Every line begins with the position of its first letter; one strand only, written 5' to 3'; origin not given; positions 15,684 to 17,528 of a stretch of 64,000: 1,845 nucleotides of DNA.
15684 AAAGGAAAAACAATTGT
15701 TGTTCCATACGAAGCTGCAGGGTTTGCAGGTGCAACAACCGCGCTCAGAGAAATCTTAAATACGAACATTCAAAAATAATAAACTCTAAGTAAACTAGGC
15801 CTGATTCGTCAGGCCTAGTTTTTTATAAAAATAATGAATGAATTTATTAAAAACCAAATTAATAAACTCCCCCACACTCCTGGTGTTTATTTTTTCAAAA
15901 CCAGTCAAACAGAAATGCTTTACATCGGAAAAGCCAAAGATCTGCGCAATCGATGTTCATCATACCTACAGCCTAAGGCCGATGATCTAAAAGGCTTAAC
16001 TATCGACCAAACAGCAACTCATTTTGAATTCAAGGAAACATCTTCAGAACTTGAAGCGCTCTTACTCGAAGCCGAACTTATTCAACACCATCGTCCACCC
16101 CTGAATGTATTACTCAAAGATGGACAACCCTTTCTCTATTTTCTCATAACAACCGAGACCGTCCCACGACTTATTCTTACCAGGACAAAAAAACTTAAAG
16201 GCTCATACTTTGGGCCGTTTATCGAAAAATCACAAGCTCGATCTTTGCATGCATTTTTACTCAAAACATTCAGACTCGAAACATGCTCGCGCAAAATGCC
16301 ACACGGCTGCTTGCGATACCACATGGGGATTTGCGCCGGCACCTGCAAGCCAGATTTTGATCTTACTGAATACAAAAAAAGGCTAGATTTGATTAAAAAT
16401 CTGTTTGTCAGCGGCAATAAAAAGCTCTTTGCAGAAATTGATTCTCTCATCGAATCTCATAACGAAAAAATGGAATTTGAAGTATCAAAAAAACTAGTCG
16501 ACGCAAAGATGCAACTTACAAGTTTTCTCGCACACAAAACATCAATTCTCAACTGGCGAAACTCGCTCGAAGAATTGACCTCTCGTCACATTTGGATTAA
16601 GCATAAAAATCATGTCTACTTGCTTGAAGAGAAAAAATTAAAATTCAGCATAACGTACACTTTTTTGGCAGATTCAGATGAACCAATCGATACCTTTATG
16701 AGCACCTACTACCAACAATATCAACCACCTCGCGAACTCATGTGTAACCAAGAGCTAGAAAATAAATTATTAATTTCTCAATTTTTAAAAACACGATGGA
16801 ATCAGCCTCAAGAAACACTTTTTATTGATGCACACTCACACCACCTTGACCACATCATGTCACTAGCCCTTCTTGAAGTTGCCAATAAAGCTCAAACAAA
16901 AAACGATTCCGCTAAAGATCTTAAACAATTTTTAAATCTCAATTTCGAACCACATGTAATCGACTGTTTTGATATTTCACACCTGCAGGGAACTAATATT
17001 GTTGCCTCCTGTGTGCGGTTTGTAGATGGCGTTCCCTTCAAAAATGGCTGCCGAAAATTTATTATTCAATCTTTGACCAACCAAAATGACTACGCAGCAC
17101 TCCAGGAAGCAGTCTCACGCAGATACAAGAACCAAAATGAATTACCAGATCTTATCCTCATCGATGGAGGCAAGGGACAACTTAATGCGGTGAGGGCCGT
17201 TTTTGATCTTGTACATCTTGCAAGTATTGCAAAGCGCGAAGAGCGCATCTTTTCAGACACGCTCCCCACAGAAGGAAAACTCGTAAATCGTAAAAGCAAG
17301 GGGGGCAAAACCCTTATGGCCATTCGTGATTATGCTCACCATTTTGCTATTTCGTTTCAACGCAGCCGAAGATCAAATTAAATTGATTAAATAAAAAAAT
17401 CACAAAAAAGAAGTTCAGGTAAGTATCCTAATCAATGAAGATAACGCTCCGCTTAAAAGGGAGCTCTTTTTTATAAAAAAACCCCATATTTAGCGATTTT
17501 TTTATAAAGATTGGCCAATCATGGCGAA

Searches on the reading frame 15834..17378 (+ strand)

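Call 48: search_protein_families(library=pfam, proteins=[window:15834-17378:+], max_evalue=0.0001)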
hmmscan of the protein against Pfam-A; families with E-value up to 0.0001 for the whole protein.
window:15834-17378:+ (515 aa): 3 families
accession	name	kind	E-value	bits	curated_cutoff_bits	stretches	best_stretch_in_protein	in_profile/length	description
PF08459.17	UvrC_RNaseH_dom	-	1.3e-38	132.8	22.3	1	365-506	2-159/159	UvrC RNAse H endonuclease domain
PF01541.30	GIY-YIG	-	5.3e-08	33.5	22.6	1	17-89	3-76/78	GIY-YIG catalytic domain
PF22920.2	UvrC_RNaseH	-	1.6e-07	31.7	24.3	0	279-321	40-83/116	UvrC Ribonuclease H-like domain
